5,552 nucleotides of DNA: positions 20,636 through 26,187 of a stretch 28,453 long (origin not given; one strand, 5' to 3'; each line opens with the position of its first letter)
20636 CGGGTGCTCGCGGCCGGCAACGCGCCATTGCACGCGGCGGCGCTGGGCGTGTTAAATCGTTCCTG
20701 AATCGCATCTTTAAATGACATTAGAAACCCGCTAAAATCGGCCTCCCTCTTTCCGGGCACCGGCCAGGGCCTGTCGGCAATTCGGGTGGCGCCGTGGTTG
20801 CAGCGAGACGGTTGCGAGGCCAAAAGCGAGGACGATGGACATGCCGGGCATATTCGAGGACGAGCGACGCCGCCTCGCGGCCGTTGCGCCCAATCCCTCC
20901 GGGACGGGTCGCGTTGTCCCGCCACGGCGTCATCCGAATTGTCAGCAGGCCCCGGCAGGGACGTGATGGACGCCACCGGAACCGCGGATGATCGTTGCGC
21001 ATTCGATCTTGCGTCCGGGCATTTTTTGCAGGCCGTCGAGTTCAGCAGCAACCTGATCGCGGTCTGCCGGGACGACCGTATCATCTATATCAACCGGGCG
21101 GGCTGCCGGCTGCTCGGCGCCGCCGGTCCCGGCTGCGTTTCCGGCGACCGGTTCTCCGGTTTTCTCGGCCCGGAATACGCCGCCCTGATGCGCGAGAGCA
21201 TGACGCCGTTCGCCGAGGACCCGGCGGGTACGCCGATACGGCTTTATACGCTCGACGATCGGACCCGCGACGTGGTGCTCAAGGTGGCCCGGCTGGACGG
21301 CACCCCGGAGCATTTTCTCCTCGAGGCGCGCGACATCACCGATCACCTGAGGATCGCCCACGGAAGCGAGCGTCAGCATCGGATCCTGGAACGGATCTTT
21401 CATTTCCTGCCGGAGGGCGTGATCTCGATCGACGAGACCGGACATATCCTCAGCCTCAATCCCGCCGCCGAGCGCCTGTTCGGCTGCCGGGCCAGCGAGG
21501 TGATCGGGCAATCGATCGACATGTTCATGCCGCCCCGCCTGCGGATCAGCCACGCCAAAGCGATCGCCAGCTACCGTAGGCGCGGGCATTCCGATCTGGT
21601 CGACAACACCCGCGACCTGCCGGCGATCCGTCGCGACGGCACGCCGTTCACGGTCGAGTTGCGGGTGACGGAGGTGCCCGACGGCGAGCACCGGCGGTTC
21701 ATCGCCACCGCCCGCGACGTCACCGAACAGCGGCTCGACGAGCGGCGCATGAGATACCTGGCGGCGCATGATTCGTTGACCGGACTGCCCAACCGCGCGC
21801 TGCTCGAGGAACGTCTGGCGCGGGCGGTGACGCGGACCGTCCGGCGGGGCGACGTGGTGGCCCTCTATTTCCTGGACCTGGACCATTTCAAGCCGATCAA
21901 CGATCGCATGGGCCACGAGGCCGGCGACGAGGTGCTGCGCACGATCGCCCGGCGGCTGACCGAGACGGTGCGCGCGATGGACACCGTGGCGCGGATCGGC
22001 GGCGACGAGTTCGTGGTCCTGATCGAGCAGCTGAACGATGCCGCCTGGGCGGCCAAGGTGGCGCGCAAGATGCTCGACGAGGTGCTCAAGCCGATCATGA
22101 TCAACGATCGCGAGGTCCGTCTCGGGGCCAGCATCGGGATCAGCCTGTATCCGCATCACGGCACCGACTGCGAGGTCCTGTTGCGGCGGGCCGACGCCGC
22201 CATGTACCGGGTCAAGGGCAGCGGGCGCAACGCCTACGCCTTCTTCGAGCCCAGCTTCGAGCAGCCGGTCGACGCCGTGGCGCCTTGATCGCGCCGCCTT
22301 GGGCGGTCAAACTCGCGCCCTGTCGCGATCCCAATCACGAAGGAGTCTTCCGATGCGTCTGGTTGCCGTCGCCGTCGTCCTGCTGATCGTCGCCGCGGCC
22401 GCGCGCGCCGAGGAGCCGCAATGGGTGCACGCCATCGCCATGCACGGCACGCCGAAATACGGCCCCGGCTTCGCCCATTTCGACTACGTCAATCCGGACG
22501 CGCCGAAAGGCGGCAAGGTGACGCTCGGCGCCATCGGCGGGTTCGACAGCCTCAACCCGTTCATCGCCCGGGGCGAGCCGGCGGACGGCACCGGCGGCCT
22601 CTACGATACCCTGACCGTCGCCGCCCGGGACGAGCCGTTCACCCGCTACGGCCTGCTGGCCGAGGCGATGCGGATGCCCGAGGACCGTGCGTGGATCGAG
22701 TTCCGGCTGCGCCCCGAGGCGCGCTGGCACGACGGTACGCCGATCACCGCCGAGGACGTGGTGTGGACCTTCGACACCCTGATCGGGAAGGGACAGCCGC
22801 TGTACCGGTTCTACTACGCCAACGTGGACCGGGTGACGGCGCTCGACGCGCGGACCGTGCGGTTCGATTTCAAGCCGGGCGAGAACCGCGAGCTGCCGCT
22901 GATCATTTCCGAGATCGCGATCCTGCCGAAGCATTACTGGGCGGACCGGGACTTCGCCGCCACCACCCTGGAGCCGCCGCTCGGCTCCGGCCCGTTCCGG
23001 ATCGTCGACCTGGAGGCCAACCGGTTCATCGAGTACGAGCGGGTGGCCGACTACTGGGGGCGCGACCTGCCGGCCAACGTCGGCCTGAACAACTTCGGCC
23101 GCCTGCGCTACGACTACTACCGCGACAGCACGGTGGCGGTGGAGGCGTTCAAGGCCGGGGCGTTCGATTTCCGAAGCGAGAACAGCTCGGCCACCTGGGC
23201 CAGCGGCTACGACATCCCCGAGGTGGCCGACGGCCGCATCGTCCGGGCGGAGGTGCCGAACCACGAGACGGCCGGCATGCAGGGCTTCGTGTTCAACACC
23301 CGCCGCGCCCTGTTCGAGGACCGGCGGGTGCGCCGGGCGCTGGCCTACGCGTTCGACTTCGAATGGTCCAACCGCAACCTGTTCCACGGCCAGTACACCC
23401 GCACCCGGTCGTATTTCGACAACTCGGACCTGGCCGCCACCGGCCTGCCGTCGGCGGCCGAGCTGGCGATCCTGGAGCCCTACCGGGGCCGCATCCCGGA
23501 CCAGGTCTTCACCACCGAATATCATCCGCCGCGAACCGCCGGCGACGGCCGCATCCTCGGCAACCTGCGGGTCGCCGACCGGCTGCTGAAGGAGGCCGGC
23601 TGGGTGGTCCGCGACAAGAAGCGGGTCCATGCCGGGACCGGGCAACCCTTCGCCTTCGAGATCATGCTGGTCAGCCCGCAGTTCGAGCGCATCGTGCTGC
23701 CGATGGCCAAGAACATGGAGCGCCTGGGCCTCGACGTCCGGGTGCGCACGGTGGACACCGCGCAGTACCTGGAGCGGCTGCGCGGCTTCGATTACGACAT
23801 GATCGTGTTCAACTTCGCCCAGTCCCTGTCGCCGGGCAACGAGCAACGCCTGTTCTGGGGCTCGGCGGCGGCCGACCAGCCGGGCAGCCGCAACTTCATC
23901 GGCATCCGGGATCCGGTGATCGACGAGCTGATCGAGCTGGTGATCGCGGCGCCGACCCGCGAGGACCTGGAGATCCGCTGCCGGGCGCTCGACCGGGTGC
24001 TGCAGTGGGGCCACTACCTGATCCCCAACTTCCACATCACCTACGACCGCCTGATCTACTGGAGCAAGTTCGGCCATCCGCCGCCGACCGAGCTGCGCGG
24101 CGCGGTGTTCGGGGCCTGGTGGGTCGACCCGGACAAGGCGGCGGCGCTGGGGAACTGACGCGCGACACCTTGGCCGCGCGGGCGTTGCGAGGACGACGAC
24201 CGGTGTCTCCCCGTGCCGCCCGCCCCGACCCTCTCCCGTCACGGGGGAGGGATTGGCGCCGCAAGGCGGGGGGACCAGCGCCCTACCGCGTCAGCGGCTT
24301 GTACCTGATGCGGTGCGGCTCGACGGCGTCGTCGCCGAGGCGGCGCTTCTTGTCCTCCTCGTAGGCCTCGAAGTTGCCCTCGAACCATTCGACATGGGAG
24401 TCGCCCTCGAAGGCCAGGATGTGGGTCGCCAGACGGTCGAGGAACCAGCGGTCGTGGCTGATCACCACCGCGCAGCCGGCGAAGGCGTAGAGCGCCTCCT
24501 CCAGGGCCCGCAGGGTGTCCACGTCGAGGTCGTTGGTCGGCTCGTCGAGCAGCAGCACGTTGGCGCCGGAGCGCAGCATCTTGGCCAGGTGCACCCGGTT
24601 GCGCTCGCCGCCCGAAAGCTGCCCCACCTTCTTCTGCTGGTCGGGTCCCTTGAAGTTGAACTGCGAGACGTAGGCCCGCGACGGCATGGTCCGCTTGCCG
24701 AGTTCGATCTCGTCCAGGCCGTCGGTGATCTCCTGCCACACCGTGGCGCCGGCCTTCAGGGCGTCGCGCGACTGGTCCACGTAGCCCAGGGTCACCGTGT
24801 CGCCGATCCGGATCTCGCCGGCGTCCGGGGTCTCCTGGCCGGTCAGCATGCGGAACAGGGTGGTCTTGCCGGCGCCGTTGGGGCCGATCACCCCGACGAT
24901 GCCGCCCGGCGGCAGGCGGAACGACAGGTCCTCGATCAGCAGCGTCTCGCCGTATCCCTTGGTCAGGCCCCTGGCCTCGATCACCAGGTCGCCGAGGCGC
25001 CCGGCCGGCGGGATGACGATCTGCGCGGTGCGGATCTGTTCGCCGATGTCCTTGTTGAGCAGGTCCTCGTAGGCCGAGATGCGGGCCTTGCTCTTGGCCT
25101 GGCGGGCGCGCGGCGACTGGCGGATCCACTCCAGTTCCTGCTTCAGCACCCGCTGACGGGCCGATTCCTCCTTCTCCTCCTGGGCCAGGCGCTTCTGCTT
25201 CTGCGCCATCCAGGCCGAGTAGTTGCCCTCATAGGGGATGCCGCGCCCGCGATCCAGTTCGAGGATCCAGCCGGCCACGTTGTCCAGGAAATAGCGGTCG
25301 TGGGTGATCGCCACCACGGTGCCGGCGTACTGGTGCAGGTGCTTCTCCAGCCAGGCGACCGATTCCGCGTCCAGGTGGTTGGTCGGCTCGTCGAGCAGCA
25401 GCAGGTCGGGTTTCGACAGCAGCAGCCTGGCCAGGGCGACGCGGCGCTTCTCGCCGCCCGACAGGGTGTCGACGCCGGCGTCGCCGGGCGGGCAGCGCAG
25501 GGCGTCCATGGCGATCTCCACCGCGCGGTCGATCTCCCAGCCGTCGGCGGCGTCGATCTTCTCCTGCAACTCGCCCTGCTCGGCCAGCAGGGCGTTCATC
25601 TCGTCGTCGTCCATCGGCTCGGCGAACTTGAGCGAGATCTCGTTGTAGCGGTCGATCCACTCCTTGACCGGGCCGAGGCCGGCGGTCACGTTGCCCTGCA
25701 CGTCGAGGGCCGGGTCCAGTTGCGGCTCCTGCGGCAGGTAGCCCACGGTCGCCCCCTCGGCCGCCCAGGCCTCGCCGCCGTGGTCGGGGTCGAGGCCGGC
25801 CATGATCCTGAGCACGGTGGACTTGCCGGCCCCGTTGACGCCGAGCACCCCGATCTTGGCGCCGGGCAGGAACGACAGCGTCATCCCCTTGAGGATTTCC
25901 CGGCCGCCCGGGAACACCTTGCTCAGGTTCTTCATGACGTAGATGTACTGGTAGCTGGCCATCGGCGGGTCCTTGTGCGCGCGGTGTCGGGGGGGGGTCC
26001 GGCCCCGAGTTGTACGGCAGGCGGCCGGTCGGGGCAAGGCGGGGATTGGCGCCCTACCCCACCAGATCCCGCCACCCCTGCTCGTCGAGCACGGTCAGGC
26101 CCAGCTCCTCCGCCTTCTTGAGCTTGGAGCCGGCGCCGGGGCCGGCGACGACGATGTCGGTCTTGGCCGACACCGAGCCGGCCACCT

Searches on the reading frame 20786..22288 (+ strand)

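Call 30: search_protein_families(library=pfam, proteins=[window:20786-22288:+], max_evalue=0.001)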
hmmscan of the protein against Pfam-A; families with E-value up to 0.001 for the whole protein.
window:20786-22288:+ (500 aa): 6 families
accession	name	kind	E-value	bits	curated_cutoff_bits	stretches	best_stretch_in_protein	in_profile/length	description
PF00990.26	GGDEF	-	2.5e-49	167.6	23.8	1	326-482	1-160/161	Diguanylate cyclase, GGDEF domain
PF00989.32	PAS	-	5.7e-19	68.6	22.6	1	201-312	3-113/113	PAS fold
PF13426.13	PAS_9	-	1.2e-16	61.2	27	1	209-314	1-103/103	PAS domain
PF08448.16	PAS_4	-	1.7e-15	57.6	23.1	1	208-316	4-109/110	PAS fold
PF13188.13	PAS_8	-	3.8e-15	55.6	21.8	2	201-250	3-53/65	PAS domain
PF24820.1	Diguanyl_cycl_sensor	-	1.9e-07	31.4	28.1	1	207-306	4-104/109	Diguanylate cyclase-like sensor domain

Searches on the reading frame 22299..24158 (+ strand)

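Call 30: search_protein_families(library=pfam, proteins=[window:22299-24158:+], max_evalue=0.001)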
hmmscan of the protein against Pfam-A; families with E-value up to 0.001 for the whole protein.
window:22299-24158:+ (619 aa): 1 family
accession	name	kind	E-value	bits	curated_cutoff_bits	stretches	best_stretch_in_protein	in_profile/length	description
PF00496.27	SBP_bac_5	-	2.1e-67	228.2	32.4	1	118-520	4-360/368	Bacterial extracellular solute-binding proteins, family 5 Middle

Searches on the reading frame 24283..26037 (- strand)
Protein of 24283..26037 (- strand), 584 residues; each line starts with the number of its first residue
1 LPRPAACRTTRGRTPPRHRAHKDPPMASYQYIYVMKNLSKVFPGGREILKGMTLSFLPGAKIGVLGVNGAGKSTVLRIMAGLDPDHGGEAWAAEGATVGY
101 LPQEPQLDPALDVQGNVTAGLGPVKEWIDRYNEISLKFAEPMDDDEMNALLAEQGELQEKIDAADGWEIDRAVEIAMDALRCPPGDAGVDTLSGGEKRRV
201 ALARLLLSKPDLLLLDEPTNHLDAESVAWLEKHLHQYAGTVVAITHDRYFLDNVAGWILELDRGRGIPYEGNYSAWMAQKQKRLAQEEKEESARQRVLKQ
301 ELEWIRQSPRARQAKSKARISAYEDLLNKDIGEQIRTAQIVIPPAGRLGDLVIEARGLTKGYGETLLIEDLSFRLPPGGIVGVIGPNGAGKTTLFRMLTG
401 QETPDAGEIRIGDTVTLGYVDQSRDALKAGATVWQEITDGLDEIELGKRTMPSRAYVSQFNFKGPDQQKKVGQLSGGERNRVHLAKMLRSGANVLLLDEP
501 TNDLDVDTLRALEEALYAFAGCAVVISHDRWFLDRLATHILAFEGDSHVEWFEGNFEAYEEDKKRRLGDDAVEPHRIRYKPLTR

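Call 30: search_protein_families(library=pfam, proteins=[window:24283-26037:-], max_evalue=0.001)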
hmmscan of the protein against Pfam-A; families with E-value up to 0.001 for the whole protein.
window:24283-26037:- (584 aa): 9 families
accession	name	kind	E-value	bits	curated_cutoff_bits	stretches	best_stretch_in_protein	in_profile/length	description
PF00005.33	ABC_tran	-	7.1e-54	182.6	25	2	369-502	2-137/137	ABC transporter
PF13304.12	AAA_21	-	3.5e-15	57.3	27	0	192-252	238-304/304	AAA domain, putative AbiEii toxin, Type IV TA system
PF12848.13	ABC_tran_Xtn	-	6.8e-14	52.2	25.9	1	259-326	1-70/85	ABC transporter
PF02463.25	SMC_N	-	4.3e-08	33.3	40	0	191-253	136-204/220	RecF/RecN/SMC N terminal domain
PF13401.12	AAA_22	-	1.4e-05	25.8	27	0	379-512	6-104/130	AAA domain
PF13476.12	AAA_23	-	5.5e-05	24.3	27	0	369-399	11-40/201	AAA domain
PF13555.12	AAA_29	-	0.00022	21.3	27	0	373-395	17-39/61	P-loop containing region of AAA domain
PF13191.12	AAA_16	-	0.00072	20.5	32.6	0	379-513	25-153/167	AAA ATPase domain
PF13521.12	AAA_28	-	0.00098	19.8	27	0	383-408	4-30/164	AAA domain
